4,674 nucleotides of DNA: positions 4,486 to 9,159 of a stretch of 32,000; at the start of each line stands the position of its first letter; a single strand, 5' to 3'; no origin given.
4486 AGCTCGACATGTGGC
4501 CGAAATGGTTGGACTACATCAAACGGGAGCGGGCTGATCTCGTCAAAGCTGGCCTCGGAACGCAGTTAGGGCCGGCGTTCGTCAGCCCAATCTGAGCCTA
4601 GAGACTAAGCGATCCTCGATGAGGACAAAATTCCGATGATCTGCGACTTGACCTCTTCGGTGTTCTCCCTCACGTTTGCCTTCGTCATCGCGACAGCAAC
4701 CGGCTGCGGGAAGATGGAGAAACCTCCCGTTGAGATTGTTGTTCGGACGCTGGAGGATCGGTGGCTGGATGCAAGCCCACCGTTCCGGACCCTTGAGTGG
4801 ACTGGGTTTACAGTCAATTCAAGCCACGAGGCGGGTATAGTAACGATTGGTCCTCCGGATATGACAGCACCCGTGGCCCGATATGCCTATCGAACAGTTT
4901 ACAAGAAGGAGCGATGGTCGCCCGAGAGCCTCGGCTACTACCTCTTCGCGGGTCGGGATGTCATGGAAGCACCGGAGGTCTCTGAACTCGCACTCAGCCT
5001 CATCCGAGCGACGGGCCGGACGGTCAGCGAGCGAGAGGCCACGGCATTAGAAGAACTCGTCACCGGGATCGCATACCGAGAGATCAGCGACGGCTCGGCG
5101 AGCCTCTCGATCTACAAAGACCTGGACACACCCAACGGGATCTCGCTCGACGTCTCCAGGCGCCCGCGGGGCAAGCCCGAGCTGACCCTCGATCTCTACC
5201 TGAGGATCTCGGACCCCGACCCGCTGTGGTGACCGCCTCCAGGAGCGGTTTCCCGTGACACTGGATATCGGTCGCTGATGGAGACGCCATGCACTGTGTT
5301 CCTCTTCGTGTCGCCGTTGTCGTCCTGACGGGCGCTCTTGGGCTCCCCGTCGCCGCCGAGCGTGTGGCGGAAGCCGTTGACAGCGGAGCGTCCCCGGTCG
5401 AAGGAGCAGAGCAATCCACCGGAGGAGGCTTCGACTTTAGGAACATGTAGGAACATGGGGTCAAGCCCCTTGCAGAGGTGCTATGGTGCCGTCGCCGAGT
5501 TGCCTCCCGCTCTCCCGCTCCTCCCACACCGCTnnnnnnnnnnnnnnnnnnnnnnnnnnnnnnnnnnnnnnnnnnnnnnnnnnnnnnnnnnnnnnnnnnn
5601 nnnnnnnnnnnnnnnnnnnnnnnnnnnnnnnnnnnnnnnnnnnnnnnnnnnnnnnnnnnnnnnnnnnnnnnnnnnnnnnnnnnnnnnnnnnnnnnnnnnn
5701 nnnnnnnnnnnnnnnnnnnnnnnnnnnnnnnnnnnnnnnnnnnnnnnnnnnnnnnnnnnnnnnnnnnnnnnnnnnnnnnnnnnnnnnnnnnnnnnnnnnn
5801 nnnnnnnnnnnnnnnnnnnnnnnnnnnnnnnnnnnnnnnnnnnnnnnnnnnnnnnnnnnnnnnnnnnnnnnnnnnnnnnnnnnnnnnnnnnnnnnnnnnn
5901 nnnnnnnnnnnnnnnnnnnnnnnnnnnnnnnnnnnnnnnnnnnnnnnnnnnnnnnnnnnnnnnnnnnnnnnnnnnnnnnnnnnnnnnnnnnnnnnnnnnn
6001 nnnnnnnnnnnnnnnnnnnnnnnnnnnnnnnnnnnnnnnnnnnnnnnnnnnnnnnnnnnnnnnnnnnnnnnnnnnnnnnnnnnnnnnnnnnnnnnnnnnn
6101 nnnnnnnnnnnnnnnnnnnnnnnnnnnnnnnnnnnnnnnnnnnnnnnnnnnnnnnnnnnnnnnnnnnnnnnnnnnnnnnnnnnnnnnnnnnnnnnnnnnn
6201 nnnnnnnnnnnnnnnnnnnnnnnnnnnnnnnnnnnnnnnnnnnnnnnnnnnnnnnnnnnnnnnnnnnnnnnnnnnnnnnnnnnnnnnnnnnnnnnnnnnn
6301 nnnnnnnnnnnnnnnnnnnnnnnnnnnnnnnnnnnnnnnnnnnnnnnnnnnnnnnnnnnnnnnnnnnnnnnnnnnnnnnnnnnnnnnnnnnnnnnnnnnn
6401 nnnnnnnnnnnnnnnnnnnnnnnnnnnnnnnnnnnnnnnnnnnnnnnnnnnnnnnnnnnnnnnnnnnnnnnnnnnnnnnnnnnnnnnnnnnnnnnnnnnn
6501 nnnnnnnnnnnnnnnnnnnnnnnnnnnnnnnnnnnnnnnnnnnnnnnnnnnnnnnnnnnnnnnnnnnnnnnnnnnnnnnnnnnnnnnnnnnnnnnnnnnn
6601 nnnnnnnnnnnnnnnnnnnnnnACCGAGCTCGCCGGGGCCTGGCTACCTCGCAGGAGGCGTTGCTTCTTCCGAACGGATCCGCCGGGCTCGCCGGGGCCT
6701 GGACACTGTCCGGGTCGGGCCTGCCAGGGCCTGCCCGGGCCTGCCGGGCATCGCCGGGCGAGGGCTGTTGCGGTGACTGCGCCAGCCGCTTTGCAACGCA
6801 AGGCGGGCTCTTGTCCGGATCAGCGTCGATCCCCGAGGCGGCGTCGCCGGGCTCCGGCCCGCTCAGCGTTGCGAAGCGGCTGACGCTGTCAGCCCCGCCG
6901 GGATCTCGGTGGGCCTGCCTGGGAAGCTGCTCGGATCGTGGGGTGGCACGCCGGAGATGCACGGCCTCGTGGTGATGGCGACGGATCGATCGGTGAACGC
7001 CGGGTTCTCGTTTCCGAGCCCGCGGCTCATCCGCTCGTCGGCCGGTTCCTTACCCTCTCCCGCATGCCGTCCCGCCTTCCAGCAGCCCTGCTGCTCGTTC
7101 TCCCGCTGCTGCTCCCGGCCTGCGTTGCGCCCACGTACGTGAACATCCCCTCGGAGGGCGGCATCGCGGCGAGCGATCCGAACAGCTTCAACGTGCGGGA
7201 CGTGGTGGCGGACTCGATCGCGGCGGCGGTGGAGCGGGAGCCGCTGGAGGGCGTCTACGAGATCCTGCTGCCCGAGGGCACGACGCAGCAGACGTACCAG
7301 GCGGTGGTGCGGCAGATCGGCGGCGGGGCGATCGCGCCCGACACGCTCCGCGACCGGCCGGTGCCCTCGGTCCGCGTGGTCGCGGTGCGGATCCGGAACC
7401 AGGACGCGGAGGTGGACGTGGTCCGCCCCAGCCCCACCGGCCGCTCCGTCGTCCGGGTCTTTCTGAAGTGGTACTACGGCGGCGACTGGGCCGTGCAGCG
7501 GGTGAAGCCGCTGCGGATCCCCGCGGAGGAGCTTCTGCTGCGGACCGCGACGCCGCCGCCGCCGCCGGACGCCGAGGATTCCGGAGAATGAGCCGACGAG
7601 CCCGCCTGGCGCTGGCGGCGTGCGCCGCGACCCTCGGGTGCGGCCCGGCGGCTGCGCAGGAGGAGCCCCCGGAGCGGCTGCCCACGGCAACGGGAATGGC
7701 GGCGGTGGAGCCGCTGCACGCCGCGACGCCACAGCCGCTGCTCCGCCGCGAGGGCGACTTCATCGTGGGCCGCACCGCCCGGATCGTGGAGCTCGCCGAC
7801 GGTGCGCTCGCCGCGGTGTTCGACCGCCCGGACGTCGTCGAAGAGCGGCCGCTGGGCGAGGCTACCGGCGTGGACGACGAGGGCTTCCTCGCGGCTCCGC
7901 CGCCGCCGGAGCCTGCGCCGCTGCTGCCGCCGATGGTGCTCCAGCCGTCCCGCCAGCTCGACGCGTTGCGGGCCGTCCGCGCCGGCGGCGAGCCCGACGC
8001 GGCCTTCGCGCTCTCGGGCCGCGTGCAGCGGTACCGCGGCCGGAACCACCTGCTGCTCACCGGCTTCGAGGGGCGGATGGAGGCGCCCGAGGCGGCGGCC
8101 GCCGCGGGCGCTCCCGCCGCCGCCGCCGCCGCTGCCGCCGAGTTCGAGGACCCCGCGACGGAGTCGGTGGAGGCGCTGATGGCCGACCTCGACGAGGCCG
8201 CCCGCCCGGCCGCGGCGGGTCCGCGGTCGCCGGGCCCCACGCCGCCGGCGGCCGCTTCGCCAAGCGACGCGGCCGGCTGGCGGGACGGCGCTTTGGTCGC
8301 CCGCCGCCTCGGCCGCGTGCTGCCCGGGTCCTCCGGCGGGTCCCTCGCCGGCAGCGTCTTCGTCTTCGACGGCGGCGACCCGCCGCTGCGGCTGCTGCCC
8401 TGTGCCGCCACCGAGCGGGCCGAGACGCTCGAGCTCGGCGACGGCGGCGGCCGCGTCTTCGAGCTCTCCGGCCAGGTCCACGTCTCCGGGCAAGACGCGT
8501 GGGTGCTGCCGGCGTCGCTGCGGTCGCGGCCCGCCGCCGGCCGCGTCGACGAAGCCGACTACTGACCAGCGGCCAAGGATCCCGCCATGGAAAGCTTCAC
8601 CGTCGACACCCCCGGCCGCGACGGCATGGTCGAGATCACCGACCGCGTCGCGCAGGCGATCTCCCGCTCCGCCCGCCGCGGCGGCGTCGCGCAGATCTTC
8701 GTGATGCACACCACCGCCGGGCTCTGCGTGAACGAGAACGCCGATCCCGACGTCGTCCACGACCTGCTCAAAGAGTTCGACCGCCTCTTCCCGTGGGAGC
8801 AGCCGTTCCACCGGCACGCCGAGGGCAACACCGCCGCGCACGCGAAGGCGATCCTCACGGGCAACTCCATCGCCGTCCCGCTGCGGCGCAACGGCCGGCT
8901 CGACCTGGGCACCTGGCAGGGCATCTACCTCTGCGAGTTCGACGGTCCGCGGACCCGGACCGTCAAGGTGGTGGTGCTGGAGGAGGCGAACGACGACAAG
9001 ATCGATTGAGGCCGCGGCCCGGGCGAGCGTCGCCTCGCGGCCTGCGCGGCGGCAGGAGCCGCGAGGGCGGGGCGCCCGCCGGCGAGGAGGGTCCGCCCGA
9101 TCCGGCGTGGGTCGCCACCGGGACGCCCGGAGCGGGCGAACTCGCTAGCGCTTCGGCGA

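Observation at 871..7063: Accessory island immediately downstream of glmS: two diverged direct HUH-transposase paralogs bracket a low-GC two-gene cargo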

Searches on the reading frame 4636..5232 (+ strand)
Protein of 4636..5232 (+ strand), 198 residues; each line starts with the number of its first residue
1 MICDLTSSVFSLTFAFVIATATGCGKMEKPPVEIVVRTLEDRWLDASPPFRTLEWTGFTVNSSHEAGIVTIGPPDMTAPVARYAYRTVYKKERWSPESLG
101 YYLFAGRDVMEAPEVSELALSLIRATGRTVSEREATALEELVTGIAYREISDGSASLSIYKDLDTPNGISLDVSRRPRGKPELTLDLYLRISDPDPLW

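Call 6: search_protein_families(library=pfam, proteins=[window:4636-5232:+], max_evalue=0.01)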
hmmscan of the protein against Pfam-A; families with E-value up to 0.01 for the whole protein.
window:4636-5232:+ (198 aa): 0 families

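Call 15: search_protein_families(library=ncbifam, proteins=[window:4636-5232:+], max_evalue=0.1)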
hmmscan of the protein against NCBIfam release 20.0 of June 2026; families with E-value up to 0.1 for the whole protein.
window:4636-5232:+ (198 aa): 0 families

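Call 34: find_encoding_contigs(protein=window:4636-5232:+, flank=10000, max_places=10)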
Protein window:4636-5232:+ (198 aa): no gene with exactly this product is on record in the collection.
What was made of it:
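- Tried and rejected: The exact look-up found nothing (call 34).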

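Call 49: search_protein_families(library=pfam, proteins=[L129:2124-4268:+, L129:4345-4956:+, L129:7112-9286:+, L129:6774-7109:+, window:4636-5232:+], max_evalue=1)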
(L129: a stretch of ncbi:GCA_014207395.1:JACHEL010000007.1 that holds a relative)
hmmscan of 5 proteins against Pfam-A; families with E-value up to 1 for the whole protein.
L129:2124-4268:+ (714 aa): 2 families
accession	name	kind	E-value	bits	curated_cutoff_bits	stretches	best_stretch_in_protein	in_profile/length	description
PF22322.1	DUF6973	-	4.1e-10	39.7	27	1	551-659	8-107/124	Domain of unknown function (DUF6973)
PF05593.20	RHS_repeat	-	0.043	14.7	22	0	272-288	14-30/38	RHS Repeat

L129:4345-4956:+ (203 aa): 0 families

L129:7112-9286:+ (724 aa): 2 families
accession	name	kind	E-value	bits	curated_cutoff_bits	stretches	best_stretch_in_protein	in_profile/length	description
PF05593.20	RHS_repeat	-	5.4e-06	27.1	22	1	224-241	18-35/38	RHS Repeat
PF00404.24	Dockerin_1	-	0.00084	19.9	22.9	1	379-424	3-51/57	Dockerin type I domain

L129:6774-7109:+ (111 aa): 0 families

window:4636-5232:+ (198 aa): 1 family
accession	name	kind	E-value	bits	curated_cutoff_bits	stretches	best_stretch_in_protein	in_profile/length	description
PF11721.14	Malectin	-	0.33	11.4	23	1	77-104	43-70/163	Malectin domain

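Call 89: search_protein_families(library=padloc, proteins=[window:4636-5232:+], max_evalue=0.01)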
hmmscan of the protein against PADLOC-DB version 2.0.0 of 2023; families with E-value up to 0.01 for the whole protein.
window:4636-5232:+ (198 aa): 0 families
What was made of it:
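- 4636..5232 (+): Cargo 2 (198 aa): small lipoprotein-like protein, an orphan. No family hits (calls 6, 15, 89).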

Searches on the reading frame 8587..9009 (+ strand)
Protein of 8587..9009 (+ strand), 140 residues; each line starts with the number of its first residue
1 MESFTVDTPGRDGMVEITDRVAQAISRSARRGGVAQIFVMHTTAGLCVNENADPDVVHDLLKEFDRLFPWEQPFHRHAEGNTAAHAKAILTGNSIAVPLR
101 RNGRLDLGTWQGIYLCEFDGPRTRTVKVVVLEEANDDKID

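Call 6: search_protein_families(library=pfam, proteins=[window:8587-9009:+], max_evalue=0.01)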
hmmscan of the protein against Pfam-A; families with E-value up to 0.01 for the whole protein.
window:8587-9009:+ (140 aa): 1 family
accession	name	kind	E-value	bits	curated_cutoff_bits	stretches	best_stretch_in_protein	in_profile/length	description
PF01894.22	UPF0047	-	1.4e-38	132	27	1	16-128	1-115/117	Uncharacterised protein family UPF0047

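Call 12: find_encoding_contigs(protein=window:8587-9009:+, flank=10000, max_places=10)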
Protein window:8587-9009:+ (140 aa): 3 contigs read that carry it; 2 places shown.
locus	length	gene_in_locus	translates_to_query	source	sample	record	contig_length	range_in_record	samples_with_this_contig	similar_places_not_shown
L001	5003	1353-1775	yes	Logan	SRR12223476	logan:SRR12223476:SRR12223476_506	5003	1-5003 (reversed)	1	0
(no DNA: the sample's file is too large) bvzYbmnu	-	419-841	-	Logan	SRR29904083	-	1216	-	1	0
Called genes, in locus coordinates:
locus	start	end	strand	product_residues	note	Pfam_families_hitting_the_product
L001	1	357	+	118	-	?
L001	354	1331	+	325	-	-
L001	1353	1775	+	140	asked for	PF01894:YjbQ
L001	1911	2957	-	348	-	PF08331:QueG_DUF1730, PF13187:Fer4_9 (faint), PF13237:Fer4_10 (faint), PF00037:Fer4 (faint), PF12838:Fer4_7 (weak), PF13484:Fer4_16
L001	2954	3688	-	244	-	-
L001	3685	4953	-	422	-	-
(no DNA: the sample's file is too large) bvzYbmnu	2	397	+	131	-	?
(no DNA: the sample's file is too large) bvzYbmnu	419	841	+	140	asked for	PF01894:YjbQ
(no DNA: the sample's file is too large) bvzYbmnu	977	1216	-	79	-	?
